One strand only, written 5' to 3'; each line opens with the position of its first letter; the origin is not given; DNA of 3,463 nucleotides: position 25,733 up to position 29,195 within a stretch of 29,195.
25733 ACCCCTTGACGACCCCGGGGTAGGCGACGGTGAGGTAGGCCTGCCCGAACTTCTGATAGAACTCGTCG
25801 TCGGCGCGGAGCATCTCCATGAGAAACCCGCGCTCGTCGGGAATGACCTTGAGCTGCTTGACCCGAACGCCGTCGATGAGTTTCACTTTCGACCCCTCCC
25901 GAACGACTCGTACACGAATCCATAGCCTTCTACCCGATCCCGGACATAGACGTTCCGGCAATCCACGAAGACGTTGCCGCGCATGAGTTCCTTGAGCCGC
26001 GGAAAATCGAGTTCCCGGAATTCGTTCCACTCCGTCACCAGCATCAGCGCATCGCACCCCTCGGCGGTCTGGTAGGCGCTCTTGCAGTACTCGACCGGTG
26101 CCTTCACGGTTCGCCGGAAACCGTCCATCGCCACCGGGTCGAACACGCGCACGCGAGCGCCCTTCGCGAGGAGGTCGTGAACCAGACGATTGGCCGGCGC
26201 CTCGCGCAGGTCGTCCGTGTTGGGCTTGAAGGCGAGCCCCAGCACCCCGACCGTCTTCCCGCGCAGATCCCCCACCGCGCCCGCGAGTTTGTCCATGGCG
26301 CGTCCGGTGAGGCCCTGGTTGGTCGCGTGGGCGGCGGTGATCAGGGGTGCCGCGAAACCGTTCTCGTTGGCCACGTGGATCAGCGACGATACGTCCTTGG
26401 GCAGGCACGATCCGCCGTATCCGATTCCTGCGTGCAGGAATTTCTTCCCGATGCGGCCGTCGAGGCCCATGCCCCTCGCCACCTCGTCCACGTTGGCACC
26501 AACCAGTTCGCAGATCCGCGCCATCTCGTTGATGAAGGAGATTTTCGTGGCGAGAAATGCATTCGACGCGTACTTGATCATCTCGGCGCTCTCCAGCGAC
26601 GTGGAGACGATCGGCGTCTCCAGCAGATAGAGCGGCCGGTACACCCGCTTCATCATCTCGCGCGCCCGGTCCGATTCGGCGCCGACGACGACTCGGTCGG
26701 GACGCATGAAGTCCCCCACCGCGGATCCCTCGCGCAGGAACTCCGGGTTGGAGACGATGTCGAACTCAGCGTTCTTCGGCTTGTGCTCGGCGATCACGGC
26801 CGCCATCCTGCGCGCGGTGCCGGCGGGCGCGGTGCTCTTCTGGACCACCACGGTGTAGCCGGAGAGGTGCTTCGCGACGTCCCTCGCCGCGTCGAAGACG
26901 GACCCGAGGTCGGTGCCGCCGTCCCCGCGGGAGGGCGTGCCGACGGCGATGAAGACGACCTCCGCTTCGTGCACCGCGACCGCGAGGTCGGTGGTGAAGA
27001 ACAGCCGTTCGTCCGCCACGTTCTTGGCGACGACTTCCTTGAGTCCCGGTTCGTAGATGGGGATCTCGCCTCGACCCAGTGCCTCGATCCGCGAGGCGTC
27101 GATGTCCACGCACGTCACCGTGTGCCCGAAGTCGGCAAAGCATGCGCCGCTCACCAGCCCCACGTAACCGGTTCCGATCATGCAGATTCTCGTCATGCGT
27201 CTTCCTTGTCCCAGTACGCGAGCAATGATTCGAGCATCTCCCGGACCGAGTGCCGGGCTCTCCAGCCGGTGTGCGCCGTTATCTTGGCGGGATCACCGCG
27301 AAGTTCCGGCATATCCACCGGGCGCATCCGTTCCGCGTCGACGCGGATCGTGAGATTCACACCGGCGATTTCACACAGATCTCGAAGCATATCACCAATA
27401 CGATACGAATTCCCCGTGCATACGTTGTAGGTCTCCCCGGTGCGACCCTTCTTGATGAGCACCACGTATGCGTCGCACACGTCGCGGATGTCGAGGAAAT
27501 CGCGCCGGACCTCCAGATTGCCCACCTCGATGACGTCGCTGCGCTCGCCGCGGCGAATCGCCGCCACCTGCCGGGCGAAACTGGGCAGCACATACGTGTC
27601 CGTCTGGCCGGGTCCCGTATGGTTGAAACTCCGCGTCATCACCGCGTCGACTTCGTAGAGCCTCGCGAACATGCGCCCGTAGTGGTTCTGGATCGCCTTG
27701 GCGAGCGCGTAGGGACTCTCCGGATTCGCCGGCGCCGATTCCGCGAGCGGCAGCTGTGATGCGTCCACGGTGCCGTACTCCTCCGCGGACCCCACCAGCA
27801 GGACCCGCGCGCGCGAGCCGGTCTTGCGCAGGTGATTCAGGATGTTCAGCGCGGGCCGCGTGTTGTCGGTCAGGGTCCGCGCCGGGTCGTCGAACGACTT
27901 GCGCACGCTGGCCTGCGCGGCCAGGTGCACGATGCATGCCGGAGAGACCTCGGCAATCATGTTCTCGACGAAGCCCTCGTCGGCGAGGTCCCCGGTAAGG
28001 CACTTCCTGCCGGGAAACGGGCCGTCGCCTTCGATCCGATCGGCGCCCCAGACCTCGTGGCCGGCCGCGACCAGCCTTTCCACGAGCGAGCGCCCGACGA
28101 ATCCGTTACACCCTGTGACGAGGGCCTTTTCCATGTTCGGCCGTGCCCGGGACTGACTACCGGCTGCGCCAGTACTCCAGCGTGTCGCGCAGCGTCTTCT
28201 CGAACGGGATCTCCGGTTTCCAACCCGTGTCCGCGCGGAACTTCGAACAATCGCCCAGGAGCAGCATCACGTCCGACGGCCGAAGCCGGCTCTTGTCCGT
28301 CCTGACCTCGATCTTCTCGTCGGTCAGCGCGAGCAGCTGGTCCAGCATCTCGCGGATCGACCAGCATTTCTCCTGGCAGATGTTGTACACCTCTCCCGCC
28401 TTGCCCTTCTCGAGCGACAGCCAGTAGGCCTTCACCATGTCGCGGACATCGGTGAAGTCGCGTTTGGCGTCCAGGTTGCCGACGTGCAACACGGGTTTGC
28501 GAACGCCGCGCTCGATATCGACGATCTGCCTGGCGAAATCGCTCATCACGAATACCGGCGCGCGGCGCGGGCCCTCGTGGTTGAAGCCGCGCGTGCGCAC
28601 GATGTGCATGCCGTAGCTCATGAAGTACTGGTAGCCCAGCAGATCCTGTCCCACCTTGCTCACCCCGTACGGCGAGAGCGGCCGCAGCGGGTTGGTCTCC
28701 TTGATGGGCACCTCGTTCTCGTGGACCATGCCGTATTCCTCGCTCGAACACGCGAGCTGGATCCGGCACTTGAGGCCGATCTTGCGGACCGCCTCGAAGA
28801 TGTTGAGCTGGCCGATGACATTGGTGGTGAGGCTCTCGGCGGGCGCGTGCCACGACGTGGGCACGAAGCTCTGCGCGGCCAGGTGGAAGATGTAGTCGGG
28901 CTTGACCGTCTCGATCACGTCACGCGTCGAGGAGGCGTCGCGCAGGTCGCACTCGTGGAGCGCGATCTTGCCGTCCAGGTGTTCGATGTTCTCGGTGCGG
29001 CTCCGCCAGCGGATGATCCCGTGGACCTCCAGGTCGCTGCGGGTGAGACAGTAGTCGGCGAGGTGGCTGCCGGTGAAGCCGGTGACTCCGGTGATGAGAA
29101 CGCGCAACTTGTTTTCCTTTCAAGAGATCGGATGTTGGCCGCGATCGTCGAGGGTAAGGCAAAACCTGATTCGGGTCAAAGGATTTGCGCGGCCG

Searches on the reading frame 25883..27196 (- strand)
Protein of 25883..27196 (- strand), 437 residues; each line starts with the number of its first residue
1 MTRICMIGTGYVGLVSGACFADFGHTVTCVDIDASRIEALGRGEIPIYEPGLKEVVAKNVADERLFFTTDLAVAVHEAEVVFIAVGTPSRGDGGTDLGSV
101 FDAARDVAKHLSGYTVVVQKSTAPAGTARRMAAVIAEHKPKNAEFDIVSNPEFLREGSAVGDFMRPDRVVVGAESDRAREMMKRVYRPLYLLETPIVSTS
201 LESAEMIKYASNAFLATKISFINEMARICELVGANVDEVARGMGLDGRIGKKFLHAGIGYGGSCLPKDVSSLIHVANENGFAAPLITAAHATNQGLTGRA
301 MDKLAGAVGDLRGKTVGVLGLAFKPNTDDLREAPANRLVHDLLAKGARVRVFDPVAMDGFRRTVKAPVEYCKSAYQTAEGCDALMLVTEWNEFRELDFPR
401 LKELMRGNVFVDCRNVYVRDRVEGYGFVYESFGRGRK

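Call 67: search_protein_families(library=pfam, proteins=[window:25883-27196:-], max_evalue=0.00001)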
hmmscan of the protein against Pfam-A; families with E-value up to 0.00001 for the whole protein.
window:25883-27196:- (437 aa): 4 families
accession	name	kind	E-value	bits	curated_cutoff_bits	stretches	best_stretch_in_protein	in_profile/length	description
PF03721.20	UDPG_MGDP_dh_N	-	5.2e-66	222.2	27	1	3-184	2-186/187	UDP-glucose/GDP-mannose dehydrogenase family, NAD binding domain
PF00984.24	UDPG_MGDP_dh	-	3.3e-38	130.1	25.4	1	202-294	1-93/94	UDP-glucose/GDP-mannose dehydrogenase family, central domain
PF03720.21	UDPG_MGDP_dh_C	-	3.8e-33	114.4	30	1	317-417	1-101/103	UDP-glucose/GDP-mannose dehydrogenase family, UDP binding domain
PF03446.21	NAD_binding_2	-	2.9e-08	34.3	21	0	3-139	1-111/161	NAD binding domain of 6-phosphogluconate dehydrogenase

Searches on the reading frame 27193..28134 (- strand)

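Call 67: search_protein_families(library=pfam, proteins=[window:27193-28134:-], max_evalue=0.00001)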
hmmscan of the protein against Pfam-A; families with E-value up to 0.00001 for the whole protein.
window:27193-28134:- (313 aa): 5 families
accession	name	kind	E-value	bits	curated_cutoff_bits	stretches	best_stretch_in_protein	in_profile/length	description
PF16363.11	GDP_Man_Dehyd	-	2.7e-62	211.6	27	1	5-302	1-330/332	GDP-mannose 4,6 dehydratase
PF01370.27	Epimerase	-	2.1e-52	178.3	20.9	1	4-239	1-240/240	NAD dependent epimerase/dehydratase family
PF04321.23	RmlD_sub_bind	-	1.5e-07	31.2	27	1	3-146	2-129/287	RmlD substrate binding domain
PF02719.21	Polysacc_synt_2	-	3e-06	27.1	20.2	0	182-261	178-251/293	Polysaccharide biosynthesis protein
PF01073.25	3Beta_HSD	-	5.3e-06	26.1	22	1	5-83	1-85/280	3-beta hydroxysteroid dehydrogenase/isomerase family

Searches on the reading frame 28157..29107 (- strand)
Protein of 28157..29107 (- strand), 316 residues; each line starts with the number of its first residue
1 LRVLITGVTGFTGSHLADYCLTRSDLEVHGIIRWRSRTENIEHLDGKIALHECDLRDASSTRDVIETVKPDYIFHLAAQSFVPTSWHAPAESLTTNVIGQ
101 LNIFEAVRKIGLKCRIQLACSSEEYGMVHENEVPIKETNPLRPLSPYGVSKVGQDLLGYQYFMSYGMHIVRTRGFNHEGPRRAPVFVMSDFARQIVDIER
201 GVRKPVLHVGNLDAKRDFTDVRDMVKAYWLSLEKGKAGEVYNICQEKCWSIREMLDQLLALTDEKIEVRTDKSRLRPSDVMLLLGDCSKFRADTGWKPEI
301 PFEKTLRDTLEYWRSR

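Call 67: search_protein_families(library=pfam, proteins=[window:28157-29107:-], max_evalue=0.00001)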
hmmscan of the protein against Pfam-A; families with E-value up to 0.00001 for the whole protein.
window:28157-29107:- (316 aa): 5 families
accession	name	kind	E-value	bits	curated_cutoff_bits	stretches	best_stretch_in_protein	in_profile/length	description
PF16363.11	GDP_Man_Dehyd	-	1e-86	291.8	27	1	4-309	1-332/332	GDP-mannose 4,6 dehydratase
PF01370.27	Epimerase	-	3.2e-57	194.1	20.9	1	3-244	1-240/240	NAD dependent epimerase/dehydratase family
PF02719.21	Polysacc_synt_2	-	3.7e-12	46.5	20.2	1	3-118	1-126/293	Polysaccharide biosynthesis protein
PF04321.23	RmlD_sub_bind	-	6.4e-10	39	27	1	1-152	1-130/287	RmlD substrate binding domain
PF01073.25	3Beta_HSD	-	8.7e-06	25.4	22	0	4-116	1-112/280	3-beta hydroxysteroid dehydrogenase/isomerase family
